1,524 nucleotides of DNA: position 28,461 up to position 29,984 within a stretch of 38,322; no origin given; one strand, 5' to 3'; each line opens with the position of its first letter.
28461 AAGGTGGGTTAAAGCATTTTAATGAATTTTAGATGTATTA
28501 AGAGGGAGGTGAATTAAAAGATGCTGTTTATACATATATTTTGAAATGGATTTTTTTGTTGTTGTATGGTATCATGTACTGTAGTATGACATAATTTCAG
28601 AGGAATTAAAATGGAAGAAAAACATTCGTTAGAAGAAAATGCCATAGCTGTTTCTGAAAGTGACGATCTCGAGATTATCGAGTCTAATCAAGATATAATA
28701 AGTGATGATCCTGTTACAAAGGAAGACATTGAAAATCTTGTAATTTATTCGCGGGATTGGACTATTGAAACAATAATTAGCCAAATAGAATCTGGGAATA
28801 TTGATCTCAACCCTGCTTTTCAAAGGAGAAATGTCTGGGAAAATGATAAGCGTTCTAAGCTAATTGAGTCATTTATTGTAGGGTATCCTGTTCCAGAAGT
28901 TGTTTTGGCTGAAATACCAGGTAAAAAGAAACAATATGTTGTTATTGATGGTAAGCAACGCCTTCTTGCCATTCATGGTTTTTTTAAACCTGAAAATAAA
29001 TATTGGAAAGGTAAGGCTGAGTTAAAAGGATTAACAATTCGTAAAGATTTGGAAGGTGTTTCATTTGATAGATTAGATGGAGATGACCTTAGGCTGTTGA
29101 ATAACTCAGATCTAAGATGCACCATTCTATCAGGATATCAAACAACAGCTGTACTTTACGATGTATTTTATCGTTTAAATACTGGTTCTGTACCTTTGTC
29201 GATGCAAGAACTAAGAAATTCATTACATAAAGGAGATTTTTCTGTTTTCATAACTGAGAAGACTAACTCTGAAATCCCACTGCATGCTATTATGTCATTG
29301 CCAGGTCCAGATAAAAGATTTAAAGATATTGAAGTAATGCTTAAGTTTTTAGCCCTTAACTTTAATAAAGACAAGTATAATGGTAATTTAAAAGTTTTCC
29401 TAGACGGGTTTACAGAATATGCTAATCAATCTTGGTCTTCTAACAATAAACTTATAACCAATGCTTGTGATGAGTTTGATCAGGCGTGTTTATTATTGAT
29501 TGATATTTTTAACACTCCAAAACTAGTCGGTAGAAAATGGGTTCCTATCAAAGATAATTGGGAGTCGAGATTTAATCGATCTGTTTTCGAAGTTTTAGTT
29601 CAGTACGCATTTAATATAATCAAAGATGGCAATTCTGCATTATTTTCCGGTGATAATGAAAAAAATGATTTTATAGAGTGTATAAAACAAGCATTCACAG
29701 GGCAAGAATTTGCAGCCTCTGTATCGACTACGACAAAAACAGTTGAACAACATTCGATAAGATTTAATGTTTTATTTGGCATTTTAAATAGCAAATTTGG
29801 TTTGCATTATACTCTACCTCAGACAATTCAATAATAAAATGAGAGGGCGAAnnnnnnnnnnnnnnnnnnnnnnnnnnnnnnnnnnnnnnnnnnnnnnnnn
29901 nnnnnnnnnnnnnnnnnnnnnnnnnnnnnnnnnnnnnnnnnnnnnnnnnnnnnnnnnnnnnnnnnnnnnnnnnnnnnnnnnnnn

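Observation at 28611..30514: DUF262 (GmrS/ParB-like) protein plus HEPN-like partner in the P2 Z/fun hotspot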

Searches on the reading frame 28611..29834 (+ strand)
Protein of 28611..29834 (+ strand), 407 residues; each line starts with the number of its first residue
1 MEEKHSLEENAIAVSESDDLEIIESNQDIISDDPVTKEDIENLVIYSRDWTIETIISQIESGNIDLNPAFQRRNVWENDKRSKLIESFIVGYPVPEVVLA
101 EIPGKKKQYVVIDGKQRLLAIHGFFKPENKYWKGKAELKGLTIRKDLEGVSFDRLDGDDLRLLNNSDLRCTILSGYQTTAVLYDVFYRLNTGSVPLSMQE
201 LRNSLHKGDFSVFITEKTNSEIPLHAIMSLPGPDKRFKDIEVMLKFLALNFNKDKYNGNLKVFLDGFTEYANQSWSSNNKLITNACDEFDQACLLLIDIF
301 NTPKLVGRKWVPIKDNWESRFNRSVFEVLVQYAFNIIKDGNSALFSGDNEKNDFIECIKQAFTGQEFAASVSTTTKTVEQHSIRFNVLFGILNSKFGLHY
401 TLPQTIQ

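Call 3: search_protein_families(library=pfam, proteins=[window:28611-29834:+], max_evalue=1)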
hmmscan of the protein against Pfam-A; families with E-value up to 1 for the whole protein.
window:28611-29834:+ (407 aa): 3 families
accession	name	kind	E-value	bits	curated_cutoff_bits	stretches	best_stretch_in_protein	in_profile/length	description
PF03235.19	GmrSD_N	-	3e-23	83.4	33.2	1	52-206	1-198/199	GmrSD restriction endonuclease, N-terminal domain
PF05388.16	Carbpep_Y_N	-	0.066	14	25.8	0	245-289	33-76/127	Carboxypeptidase Y pro-peptide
PF21445.3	ADDB_N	-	0.17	11.5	26.6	1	236-285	175-224/290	ADDB, N-terminal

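Call 4: search_protein_families(library=padloc, proteins=[window:28611-29834:+], max_evalue=1)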
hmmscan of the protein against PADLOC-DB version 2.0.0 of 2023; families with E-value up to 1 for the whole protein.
window:28611-29834:+ (407 aa): 6 families
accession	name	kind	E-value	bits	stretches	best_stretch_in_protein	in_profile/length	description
PDLC03877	NsnA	-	1.5e-61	206.8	1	17-393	18-380/385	-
PDLC04027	PD-T4-2_A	-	1.6e-34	117.6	1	21-292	9-278/363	-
PDLC04151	HEC-05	-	7.5e-09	32.8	1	43-108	19-83/600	-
PDLC04150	HEC-05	-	1e-06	25.9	1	50-108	8-65/583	-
PDLC03418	REase_II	-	1e-05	22.8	1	63-210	31-162/372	Type II restriction enzyme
PDLC04709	PDC-M55C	-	3.8e-05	20.5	1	51-99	16-63/554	-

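Call 5: search_protein_families(library=ncbifam, proteins=[window:28611-29834:+], max_evalue=1)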
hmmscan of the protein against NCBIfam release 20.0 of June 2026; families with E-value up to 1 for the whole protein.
window:28611-29834:+ (407 aa): 1 family
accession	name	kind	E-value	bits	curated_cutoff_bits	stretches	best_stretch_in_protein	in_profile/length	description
TIGR03187.1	DGQHR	domain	0.13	12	58.85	1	51-123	63-113/276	DGQHR domain-containing protein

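Call 6: search_protein_families(library=phrogs, proteins=[window:28611-29834:+], max_evalue=1)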
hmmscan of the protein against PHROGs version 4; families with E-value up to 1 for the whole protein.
window:28611-29834:+ (407 aa): 6 families
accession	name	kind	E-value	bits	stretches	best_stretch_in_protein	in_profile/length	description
phrog_2598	-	unknown function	2.5e-64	218.6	1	36-388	18-345/352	-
phrog_1583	-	unknown function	9.1e-23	81.6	1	42-207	13-174/417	-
phrog_26759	-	unknown function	4.1e-14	52.8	1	51-215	10-181/593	-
phrog_1033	-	DNA, RNA and nucleotide metabolism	0.0027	18.6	1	59-120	36-95/334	ParB-like partition protein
phrog_29172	-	unknown function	0.0028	17.3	1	32-134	24-115/531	-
phrog_22935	-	unknown function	0.06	14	1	320-389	90-161/237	-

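Call 24: find_homologous_proteins(query=window:28611-29834:+, max_evalue=0.001)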
Query window:28611-29834:+ (407 aa): 1302 proteins with E <= 0.001 among 4551 candidates; the best 120 are listed.
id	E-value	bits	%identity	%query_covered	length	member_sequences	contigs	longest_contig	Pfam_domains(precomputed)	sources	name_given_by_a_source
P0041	1.5e-270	915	100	100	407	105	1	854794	PF03235.20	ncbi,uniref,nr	ncbi:DUF262 domain-containing protein [Klebsiella pneumoniae]|uniref:DUF262 domain-containing protei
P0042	4.9e-241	818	88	100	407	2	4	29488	PF03235.20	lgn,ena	-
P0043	1.2e-202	691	74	99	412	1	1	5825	PF03235.20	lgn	-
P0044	4.8e-200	683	73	100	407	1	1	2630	PF03235.20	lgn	-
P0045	1.1e-198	678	72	100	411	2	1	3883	PF03235.20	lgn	-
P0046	1.5e-198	678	72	100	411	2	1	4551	PF03235.20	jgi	-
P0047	4.7e-197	673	72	100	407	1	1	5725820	PF03235.20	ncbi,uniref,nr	ncbi:DUF262 domain-containing protein [Kosakonia sp. MUSA4]|uniref:DUF262 domain-containing protein 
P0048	1.3e-196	671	71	100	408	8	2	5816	PF03235.20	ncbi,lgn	ncbi:TPA: DUF262 domain-containing protein [Klebsiella pneumoniae]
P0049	9.1e-191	652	70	100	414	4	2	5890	PF03235.20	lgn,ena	-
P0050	3.7e-189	647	72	98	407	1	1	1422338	PF03235.20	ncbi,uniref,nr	ncbi:DUF262 domain-containing protein [Morganella morganii]|uniref:DUF262 domain-containing protein 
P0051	1.1e-183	629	68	98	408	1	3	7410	PF03235.20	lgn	-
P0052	7.7e-179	613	65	100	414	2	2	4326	PF03235.20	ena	-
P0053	8.6e-176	603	64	100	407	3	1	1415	PF03235.20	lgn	-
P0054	2.2e-166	572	66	96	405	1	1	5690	PF03235.20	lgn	-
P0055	2.4e-164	565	64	96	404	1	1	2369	PF03235.20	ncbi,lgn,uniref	ncbi:DUF262 domain-containing protein [Salmonella enterica]|uniref:DUF262 domain-containing protein 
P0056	3.7e-134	466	55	96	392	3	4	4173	PF03235.20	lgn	-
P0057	9.7e-133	461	54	97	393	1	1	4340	PF03235.20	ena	-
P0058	6.5e-131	455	53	97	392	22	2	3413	PF03235.20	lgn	-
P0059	3.9e-127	443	53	97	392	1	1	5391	PF03235.20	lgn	-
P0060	2.2e-121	424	50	95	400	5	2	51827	PF03235.20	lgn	-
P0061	3.9e-119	416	49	95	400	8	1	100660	PF03235.20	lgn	-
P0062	2.4e-118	414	49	97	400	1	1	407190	PF03235.20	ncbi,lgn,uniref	ncbi:DUF262 domain-containing protein [Pantoea eucalypti]|uniref:DUF262 domain-containing protein n=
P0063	2.8e-118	413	49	96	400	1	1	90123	PF03235.20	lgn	-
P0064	4.4e-118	413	50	91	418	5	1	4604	PF03235.20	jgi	jgi:hypothetical protein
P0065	5.0e-118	413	49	96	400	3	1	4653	PF03235.20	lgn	-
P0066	1.4e-116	408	49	95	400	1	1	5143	PF03235.20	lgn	-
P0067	2.3e-113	397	50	93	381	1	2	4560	PF03235.20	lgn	-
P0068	2.2e-109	384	48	94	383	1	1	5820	PF03235.20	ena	-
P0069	1.0e-108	382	48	93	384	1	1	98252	PF03235.20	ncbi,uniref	ncbi:DUF262 domain-containing protein [Halomonas cupida]|uniref:DUF262 domain-containing protein n=1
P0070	3.4e-102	360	47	98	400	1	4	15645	PF03235.20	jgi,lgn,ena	-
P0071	2.2e-100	354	47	94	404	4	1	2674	PF03235.20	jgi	jgi:hypothetical protein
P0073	6.8e-100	353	46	91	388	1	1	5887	PF03235.20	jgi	jgi:hypothetical protein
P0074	8.9e-100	352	47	91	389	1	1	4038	PF03235.20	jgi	jgi:hypothetical protein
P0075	1.0e-99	352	48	88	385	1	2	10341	PF03235.20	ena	-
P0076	1.5e-99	352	46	89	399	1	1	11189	PF03235.20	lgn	-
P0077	2.7e-99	351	48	88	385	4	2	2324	PF03235.20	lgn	-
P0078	3.2e-99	351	47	89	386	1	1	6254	PF03235.20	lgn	-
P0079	3.8e-99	350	48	94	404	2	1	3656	PF03235.20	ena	-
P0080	5.1e-99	350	48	94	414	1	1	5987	PF03235.20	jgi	jgi:hypothetical protein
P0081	8.9e-99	349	47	92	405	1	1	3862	PF03235.20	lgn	-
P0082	1.1e-98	349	48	90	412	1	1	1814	PF03235.20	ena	-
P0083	1.5e-98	348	47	90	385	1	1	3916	PF03235.20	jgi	jgi:hypothetical protein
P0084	3.0e-98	347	48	92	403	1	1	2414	PF03235.20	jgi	jgi:hypothetical protein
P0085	4.0e-98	347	47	91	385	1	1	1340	PF03235.20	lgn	-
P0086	7.3e-98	346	47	88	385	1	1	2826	PF03235.20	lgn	-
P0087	7.4e-98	346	46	90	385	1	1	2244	PF03235.20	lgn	-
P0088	1.3e-97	345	48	91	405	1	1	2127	PF03235.20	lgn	-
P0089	2.9e-97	344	47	93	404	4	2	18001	PF03235.20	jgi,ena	-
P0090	3.2e-97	344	47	93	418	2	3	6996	PF03235.20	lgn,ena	-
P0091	3.9e-97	344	47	93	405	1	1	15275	PF03235.20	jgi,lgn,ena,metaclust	metaclust:\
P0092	4.0e-97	344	48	88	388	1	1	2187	PF03235.20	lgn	-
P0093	4.5e-97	344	45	89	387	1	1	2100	PF03235.20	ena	-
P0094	6.6e-97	343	45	90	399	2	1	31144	PF03235.20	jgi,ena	-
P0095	7.4e-97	343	48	89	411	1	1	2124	PF03235.20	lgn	-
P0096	7.8e-97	343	47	90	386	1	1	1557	PF03235.20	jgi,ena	jgi:hypothetical protein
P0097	7.9e-97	343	47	95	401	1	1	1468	PF03235.20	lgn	-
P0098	8.0e-97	343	46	90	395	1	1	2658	PF03235.20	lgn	-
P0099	9.7e-97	342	47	89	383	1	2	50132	PF03235.20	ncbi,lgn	ncbi:MAG: DUF262 domain-containing protein [Rhodanobacter sp.]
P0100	1.2e-96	342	46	94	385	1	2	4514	PF03235.20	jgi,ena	-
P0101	1.2e-96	342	46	96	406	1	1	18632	PF03235.20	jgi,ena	-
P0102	1.4e-96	342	46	94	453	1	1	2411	PF03235.20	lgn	-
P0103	1.5e-96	342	47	93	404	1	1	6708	PF03235.20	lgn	-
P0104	1.5e-96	342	47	89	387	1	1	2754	PF03235.20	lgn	-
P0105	1.9e-96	342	46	96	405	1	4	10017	PF03235.20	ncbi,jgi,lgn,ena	-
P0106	2.0e-96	341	48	91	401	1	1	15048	PF03235.20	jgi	jgi:hypothetical protein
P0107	2.2e-96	341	47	94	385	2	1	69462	PF03235.20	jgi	-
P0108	2.3e-96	341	48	91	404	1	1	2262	PF03235.20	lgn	-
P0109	2.7e-96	341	45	92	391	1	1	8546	PF03235.20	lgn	-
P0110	2.8e-96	341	46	96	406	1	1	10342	PF03235.20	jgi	jgi:Protein of unknown function DUF262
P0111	4.3e-96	340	46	97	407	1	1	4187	PF03235.20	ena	-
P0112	4.4e-96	340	47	89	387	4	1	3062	PF03235.20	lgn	-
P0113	5.0e-96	340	44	90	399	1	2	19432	PF03235.20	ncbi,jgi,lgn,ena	-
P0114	5.2e-96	340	45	93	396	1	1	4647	PF03235.20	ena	-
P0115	5.6e-96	340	46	90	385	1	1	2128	PF03235.20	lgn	-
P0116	6.3e-96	340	47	91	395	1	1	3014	PF03235.20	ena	-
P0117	6.6e-96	340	46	93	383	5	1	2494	PF03235.20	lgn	-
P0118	7.6e-96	340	45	94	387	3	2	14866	PF03235.20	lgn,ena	-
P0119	8.6e-96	339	47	91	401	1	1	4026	PF03235.20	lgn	-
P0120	9.5e-96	339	45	94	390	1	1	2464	PF03235.20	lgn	-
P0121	1.0e-95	339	46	89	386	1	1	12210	PF03235.20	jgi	-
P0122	1.1e-95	339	47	89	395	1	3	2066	PF03235.20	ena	-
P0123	1.4e-95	339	48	89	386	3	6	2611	PF03235.20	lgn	-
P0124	1.5e-95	339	47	91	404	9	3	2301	PF03235.20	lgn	-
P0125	1.5e-95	339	47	91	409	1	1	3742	PF03235.20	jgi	jgi:hypothetical protein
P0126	2.0e-95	338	46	92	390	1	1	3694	PF03235.20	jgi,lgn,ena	-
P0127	2.0e-95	338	46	89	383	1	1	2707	PF03235.20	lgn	-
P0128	2.3e-95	338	47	89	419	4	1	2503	PF03235.20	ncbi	-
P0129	2.5e-95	338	48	91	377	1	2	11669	PF03235.20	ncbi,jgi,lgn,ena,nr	ncbi:MAG TPA: DUF262 domain-containing protein [Pyrinomonadaceae bacterium]|nr:DUF262 domain-contain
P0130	2.7e-95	338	45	89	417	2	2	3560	PF03235.20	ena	-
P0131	2.9e-95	338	47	91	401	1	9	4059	PF03235.20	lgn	-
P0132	3.0e-95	338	47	90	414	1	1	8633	PF03235.20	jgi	jgi:hypothetical protein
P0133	3.5e-95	337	47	89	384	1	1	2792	PF03235.20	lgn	-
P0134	3.5e-95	337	46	94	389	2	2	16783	PF03235.20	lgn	-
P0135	3.6e-95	337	46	92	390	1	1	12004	PF03235.20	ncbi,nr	ncbi:MAG: DUF262 domain-containing protein [Deltaproteobacteria bacterium]|nr:DUF262 domain-containi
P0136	3.8e-95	337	47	91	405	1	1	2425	PF03235.20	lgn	-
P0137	4.7e-95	337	47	91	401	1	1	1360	PF03235.20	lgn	-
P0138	4.8e-95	337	46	91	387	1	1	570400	PF03235.20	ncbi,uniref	ncbi:DUF262 domain-containing protein [Sphingobium sp. AN558]|uniref:GmrSD restriction endonuclease 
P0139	4.9e-95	337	46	89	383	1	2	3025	PF03235.20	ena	-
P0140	5.3e-95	337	46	91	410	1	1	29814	PF03235.20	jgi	jgi:hypothetical protein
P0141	5.4e-95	337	46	90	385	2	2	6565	PF03235.20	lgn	-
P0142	6.6e-95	336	45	94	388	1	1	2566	PF03235.20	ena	-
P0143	6.8e-95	336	46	91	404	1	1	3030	PF03235.20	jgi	jgi:hypothetical protein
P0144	7.1e-95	336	47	87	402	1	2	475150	PF03235.20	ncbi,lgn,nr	ncbi:MAG: DUF262 domain-containing protein [Nitrospira sp.]|nr:DUF262 domain-containing protein [Nit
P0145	7.4e-95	336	47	89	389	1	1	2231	PF03235.20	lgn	-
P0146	7.9e-95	336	46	89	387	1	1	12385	PF03235.20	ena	-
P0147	7.9e-95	336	46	89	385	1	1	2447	PF03235.20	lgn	-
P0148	8.7e-95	336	45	92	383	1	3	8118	PF03235.20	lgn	-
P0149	9.0e-95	336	46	90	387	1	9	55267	PF03235.20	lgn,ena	-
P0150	9.3e-95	336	47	90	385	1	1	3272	PF03235.20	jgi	-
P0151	9.6e-95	336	48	89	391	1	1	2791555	PF03235.20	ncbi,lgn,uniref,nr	ncbi:DUF262 domain-containing protein [Agrobacterium pusense]|uniref:DUF262 domain-containing protei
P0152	9.9e-95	336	46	90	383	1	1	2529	PF03235.20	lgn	-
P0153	1.1e-94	336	45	93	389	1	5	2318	PF03235.20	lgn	-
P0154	1.1e-94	336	46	91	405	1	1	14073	PF03235.20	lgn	-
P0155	1.2e-94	336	45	90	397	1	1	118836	PF03235.20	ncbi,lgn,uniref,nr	ncbi:uncharacterized protein DUF262 [Ectopseudomonas oleovorans]|uniref:Uncharacterized protein DUF2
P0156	1.4e-94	335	46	92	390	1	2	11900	PF03235.20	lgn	-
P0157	1.8e-94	335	46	91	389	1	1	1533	PF03235.20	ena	-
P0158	1.8e-94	335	46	93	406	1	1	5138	PF03235.20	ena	-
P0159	1.8e-94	335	45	89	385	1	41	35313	PF03235.20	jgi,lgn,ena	jgi:hypothetical protein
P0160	1.9e-94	335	47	92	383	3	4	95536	PF03235.20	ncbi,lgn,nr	ncbi:TPA: DUF262 domain-containing protein [Stenotrophomonas maltophilia]|nr:DUF262 domain-containin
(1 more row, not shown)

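Call 25: find_encoding_contigs(protein=P0062, flank=5000, max_places=2)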
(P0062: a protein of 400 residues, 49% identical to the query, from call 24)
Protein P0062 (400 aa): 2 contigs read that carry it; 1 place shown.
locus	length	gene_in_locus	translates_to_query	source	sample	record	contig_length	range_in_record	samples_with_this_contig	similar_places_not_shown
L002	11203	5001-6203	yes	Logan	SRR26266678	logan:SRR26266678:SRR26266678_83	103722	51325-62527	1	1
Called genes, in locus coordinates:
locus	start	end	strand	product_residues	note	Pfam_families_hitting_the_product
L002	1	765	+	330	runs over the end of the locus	PF00140:Sigma70_r1_2, PF04542:Sigma70_r2, PF04539:Sigma70_r3, PF04545:Sigma70_r4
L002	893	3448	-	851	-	PF01624:MutS_I, PF05188:MutS_II, PF05192:MutS_III, PF05190:MutS_IV, PF00488:MutS_V, PF27441:MutS_C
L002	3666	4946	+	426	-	PF13356:Arm-DNA-bind_3, PF22022:Phage_int_M (weak), PF00589:Phage_integrase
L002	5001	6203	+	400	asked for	PF03235:GmrSD_N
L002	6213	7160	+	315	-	PF18735:HEPN_RiboL-PSP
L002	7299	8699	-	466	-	-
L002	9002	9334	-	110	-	-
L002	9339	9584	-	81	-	PF09397:FtsK_gamma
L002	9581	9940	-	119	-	-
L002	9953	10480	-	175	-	-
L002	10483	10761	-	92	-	PF13693:HTH_35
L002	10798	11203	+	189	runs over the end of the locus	-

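Call 26: find_encoding_contigs(protein=P0151, flank=5000, max_places=2)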
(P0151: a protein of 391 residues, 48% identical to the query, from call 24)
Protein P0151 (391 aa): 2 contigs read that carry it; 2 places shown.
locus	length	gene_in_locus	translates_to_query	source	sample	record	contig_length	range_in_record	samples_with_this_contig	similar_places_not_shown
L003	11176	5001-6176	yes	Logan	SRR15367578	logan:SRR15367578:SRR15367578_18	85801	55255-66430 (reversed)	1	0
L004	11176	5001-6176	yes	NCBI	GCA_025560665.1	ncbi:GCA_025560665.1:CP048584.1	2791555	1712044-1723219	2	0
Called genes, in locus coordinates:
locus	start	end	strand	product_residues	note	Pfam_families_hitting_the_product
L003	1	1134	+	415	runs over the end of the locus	PF07221:GlcNAc_2-epim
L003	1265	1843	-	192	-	PF13350:Y_phosphatase3, PF03162:Y_phosphatase2, PF04273:BLH_phosphatase (weak), PF22741:PTP-NADK, PF22784:PTP-SAK, PF22785:Tc-R-P (weak), PF00782:DSPc (weak)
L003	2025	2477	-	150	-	-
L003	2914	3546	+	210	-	PF13505:OMP_b-brl, PF02462:Opacity (faint), PF02530:Porin_2 (faint)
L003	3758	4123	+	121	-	-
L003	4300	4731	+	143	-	-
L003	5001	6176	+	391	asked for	PF03235:GmrSD_N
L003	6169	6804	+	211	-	PF18735:HEPN_RiboL-PSP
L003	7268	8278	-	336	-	PF14350:Beta_protein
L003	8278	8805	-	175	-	PF06114:Peptidase_M78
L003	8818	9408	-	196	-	-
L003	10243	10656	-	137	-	-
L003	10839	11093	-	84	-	-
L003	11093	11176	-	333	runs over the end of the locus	-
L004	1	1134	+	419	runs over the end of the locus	PF07221:GlcNAc_2-epim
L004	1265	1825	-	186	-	PF13350:Y_phosphatase3, PF03162:Y_phosphatase2, PF22741:PTP-NADK, PF22784:PTP-SAK, PF04273:BLH_phosphatase (weak), PF22785:Tc-R-P (weak), PF00782:DSPc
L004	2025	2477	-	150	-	-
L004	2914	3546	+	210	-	PF13505:OMP_b-brl, PF02462:Opacity (faint), PF02530:Porin_2 (faint)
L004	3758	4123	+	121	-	-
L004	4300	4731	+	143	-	-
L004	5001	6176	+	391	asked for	PF03235:GmrSD_N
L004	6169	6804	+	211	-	PF18735:HEPN_RiboL-PSP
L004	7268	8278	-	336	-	PF14350:Beta_protein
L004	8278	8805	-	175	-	PF06114:Peptidase_M78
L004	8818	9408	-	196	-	-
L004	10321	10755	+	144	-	-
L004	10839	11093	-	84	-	-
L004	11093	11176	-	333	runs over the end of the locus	-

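Call 27: find_encoding_contigs(protein=P0138, flank=5000, max_places=2)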
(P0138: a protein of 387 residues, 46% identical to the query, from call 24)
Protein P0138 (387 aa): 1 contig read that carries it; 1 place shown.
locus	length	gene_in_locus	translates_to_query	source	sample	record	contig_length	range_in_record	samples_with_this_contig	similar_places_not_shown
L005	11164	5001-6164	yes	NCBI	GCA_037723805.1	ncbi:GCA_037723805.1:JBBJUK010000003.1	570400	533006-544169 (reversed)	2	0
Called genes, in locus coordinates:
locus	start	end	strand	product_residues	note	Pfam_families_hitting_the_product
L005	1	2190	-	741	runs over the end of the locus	PF26549:Tricorn_N (faint), PF00930:DPPIV_N, PF12146:Hydrolase_4 (faint), PF02129:Peptidase_S15, PF12740:PETase (weak), PF00561:Abhydrolase_1 (weak), PF00326:Peptidase_S9, PF01738:DLH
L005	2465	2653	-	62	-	-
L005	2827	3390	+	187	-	PF00227:Proteasome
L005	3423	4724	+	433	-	PF01078:Mg_chelatase (faint), PF00004:AAA (weak), PF07728:AAA_5 (faint), PF13401:AAA_22 (faint), PF07724:AAA_2, PF00004:AAA (weak)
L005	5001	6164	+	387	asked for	PF03235:GmrSD_N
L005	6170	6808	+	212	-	PF18735:HEPN_RiboL-PSP (weak)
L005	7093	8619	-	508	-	PF00587:tRNA-synt_2b, PF03129:HGTP_anticodon (weak)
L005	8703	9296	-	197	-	PF07879:PHB_acc_N, PF05233:PHB_acc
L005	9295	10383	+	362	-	-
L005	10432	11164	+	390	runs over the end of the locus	PF00108:Thiolase_N, PF02803:Thiolase_C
